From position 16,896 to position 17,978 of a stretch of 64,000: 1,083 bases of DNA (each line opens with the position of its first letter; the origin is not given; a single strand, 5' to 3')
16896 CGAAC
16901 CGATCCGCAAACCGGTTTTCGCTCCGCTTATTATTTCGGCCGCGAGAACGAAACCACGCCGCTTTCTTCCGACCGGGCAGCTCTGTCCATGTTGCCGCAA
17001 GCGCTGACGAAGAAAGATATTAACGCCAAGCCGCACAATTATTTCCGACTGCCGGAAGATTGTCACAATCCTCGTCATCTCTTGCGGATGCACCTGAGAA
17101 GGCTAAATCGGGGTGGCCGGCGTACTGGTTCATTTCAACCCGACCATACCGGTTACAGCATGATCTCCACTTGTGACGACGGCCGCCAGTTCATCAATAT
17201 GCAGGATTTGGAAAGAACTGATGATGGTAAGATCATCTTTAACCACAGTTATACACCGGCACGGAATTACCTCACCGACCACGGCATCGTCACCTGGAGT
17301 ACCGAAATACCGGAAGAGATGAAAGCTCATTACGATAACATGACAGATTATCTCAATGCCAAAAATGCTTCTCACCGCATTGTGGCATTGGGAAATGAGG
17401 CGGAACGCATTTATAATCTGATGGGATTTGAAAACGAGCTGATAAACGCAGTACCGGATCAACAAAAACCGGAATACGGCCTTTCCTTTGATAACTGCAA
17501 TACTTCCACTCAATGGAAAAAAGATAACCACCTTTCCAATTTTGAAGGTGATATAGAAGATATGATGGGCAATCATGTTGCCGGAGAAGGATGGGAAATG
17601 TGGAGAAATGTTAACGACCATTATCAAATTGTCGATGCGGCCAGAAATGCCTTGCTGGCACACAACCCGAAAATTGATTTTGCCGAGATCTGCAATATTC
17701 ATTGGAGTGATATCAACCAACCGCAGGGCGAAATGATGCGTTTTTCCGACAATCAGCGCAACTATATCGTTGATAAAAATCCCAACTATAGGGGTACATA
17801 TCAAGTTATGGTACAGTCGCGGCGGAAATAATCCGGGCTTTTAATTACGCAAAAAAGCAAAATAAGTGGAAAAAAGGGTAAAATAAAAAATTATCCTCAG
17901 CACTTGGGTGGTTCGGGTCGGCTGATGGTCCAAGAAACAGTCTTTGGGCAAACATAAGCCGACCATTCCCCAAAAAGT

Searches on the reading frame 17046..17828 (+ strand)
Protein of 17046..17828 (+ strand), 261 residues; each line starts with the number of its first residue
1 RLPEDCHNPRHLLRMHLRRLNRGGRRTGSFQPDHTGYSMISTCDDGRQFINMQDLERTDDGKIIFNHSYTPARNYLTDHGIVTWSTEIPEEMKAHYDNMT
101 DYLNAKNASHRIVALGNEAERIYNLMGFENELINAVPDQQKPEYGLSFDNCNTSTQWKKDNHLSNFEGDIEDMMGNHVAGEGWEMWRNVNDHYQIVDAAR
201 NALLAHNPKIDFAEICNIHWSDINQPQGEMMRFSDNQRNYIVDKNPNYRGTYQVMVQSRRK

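Call 79: search_solved_structures(query=A4, max_evalue=10, show_alignments=2)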
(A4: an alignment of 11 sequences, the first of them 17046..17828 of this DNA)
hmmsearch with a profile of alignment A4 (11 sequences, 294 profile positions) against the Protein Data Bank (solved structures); distinct sequences matched with E-value up to 10: 0.

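Call 81: search_protein_families(library=pfam, alignment_id=A4, max_evalue=10)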
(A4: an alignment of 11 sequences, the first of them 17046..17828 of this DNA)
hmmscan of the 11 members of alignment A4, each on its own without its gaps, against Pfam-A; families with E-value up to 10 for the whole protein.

A. member 1, window:17046-17828:+ (261 aa): 1 family
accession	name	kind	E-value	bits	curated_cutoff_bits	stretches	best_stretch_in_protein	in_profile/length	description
PF00505.25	HMG_box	-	0.57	11.1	25.4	0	230-249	8-27/69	HMG (high mobility group) box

B. families by the number of members that match (of 11 scanned): 11 families
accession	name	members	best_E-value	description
PF16814.10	Read-through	2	0.017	Read-through domain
PF00353.25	HemolysinCabind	1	9.1e-09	RTX calcium-binding nonapeptide repeat (4 copies)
PF01471.23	PG_binding_1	1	0.0029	Putative peptidoglycan binding domain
PF21119.3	RYDR_Jsol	1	0.013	Ryanodine receptor junctional solenoid repeat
PF18195.6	GatD_N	1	0.028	GatD N-terminal domain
PF22850.1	CATSPERD-E_C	1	0.045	CATSPERD/E C-terminal domain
PF20353.3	DUF6648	1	0.12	Family of unknown function (DUF6648)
PF18513.6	Pro_sub2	1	0.12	Prodomain subtilisin 2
PF16964.10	TadF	1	0.15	Putative tight adherence pilin protein F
PF12207.13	DUF3600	1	0.27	Domain of unknown function (DUF3600)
PF00505.25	HMG_box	1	0.57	HMG (high mobility group) box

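Call 86: predict_structure(alignment_id=A4)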
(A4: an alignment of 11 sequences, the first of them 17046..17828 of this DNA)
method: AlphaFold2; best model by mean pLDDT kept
length: 261 residues; sequences in the alignment: 11
mean_pLDDT: 86.2   pTM: 0.84
mean pLDDT of the five models: 86.2, 86.1, 85.6, 85.2, 85.0
residues with pLDDT >= 90: 138; 70-90: 95; 50-70: 21; < 50: 7
segments of 3 or more residues with pLDDT < 50: 23-29
pLDDT, mean of each block of 10 residues (from residue 1): 87 90 50 85 95 90 91 93 92 90 90 94 92 93 81 88 85 69 61 92 88 87 91 94 88 90 54
secondary structure, 60 per line:
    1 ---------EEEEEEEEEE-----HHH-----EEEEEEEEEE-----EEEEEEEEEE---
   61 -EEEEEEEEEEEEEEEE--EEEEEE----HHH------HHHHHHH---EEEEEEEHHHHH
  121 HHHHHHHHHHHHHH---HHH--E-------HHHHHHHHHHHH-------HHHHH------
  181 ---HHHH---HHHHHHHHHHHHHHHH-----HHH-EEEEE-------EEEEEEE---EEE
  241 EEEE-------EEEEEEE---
elements in order: E10-19 E33-42 E48-57 E62-77 E80-85 H99-105 E109-115 H116-134 H151-162 H170-174 H184-187 H191-206 E216-220 E228-234 E238-244 E252-258
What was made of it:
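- On Pore-forming colicin plus immunity: The model is mixed alpha/beta (call 86).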

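Call 88: fold_search(model_id=the predicted structure, library=pdb)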
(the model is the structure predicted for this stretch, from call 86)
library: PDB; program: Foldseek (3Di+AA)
matches with E <= 10: 497; with E <= 0.001: 0
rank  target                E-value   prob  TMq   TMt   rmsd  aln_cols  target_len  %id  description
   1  4eg9                  4.8e-02  0.30  0.16  0.17   8.2        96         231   10  1.9 Angstrom resolution crystal structure of Se-methionine hypothetical protein SAOUHSC_02783 from Staphylococcus aureus (released 2012-04-11)
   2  3kg6_D                1.3e-01  0.05  0.12  0.12  21.9       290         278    6  Dehydratase domain from CurF module of Curacin polyketide synthase (released 2010-01-19)
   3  8iyj_U                1.6e-01  0.14  0.21  0.12  28.0       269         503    9  Cryo-EM structure of the 48-nm repeat doublet microtubule from mouse sperm (released 2023-07-05)
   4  6ntr_C                1.6e-01  0.10  0.10  0.11  19.1       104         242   12  Crystal Structure of Beta-barrel-like Protein of Domain of Unknown Function DUF1849 from Brucella abortus (released 2019-02-13)
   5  9d5n_CW               2.0e-01  0.14  0.22  0.13  27.8       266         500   10  48-nm doublet microtubule from Trichomonas vaginalis strain G3 (released 2025-05-14)
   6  3kg6_C                2.3e-01  0.04  0.13  0.13  23.0       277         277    8  Dehydratase domain from CurF module of Curacin polyketide synthase (released 2010-01-19)
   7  7vnl_A                2.7e-01  0.07  0.09  0.12  14.6       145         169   15  Sandercyanin mutant-F55A-Biliverdin complex (released 2022-05-25)
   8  3kg9_B                2.7e-01  0.05  0.14  0.13  22.7       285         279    7  Dehydratase domain from CurK module of Curacin polyketide synthase (released 2010-01-19)
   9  6ntr_A                3.0e-01  0.10  0.12  0.13  14.5       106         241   15  Crystal Structure of Beta-barrel-like Protein of Domain of Unknown Function DUF1849 from Brucella abortus (released 2019-02-13)
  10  6ntr_D                3.0e-01  0.03  0.12  0.13  19.5       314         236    8  Crystal Structure of Beta-barrel-like Protein of Domain of Unknown Function DUF1849 from Brucella abortus (released 2019-02-13)
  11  5tz5_A                3.4e-01  0.06  0.16  0.15  21.5       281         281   10  Crystal Structure of CurK Dehydratase H996F Inactive Mutant (released 2017-01-11)
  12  8xl1_A                3.4e-01  0.04  0.08  0.02  16.8       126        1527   10  Core region of the human acetyl-CoA carboxylase 1 filament in complex with acetyl-CoA (ACC1-inact) (released 2024-10-23)
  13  5j6o                  3.5e-01  0.05  0.15  0.15  23.6       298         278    9  Crystal structure of a trans-AT PKS dehydratase domain of C0ZGQ7 from Brevibacillus brevis (released 2017-05-24)
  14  2qkm_C                4.0e-01  0.07  0.13  0.21  12.5       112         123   11  The crystal structure of fission yeast mRNA decapping enzyme Dcp1-Dcp2 complex (released 2008-04-15)
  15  1jen_C                4.0e-01  0.06  0.12  0.12  12.9       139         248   11  HUMAN S-ADENOSYLMETHIONINE DECARBOXYLASE (released 1999-06-01)
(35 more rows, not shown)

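Call 90: fold_search(model_id=the predicted structure, library=viral)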
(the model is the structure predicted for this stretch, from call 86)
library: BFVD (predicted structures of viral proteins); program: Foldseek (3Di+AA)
matches with E <= 10: 633; with E <= 0.001: 0
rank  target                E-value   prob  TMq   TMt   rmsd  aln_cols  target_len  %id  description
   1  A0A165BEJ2            2.5e-02  0.33  0.25  0.13  19.1       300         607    9  VP5 [Callinectes sapidus reovirus 1]
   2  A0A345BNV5            5.5e-02  0.08  0.14  0.09  28.3       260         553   11  (no name in the UniProt tables at hand)
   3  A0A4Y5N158            5.5e-02  0.06  0.12  0.06  20.7       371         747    9  Outer capsid protein (Fragment) [Umatilla virus]
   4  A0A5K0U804            6.5e-02  0.06  0.14  0.12  17.7       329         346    9  Lipocalin/cytosolic fatty-acid binding domain-containing protein [Yasminevirus sp. GU-2018]
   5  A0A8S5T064            1.1e-01  0.10  0.09  0.08  17.5        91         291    5  Uncharacterized protein [Myoviridae sp. ctWb16]
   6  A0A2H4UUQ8            1.1e-01  0.14  0.16  0.14   9.2       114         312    8  Uncharacterized protein [Bodo saltans virus]
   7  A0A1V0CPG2            1.5e-01  0.06  0.09  0.03  16.1        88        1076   11  (no name in the UniProt tables at hand)
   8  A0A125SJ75            1.8e-01  0.35  0.13  0.23   7.4        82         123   13  (no name in the UniProt tables at hand)
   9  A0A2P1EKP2            2.1e-01  0.08  0.11  0.09  14.0       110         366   15  Putative F-box and FNIP repeat-containing protein [Moumouvirus australiensis]
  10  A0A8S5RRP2            2.4e-01  0.25  0.16  0.38  11.5       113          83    9  Uncharacterized protein [Myoviridae sp. ct5xZ3]
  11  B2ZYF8                2.6e-01  0.15  0.13  0.16  14.7       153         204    7  Uncharacterized protein [Ralstonia phage phiRSL1]
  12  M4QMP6                2.6e-01  0.08  0.14  0.20  16.9       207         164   10  (no name in the UniProt tables at hand)
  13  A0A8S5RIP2            2.6e-01  0.05  0.13  0.09  23.9       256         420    8  Uncharacterized protein [virus sp. ctHG14]
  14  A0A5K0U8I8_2          2.8e-01  0.03  0.11  0.04  19.7       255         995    9  Kinesin motor domain-containing protein [Yasminevirus sp. GU-2018]
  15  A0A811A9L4            3.1e-01  0.03  0.12  0.12  15.8       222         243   11  (no name in the UniProt tables at hand)
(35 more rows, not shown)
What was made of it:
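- A confident model of the C-domain (pLDDT 86) matches nothing in PDB or BFVD, so its activity is unknown (calls 86, 88, 90).
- Tried and rejected: The second (11 sequences, pLDDT 86) matched nothing in PDB or BFVD (calls 86, 88, 90).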
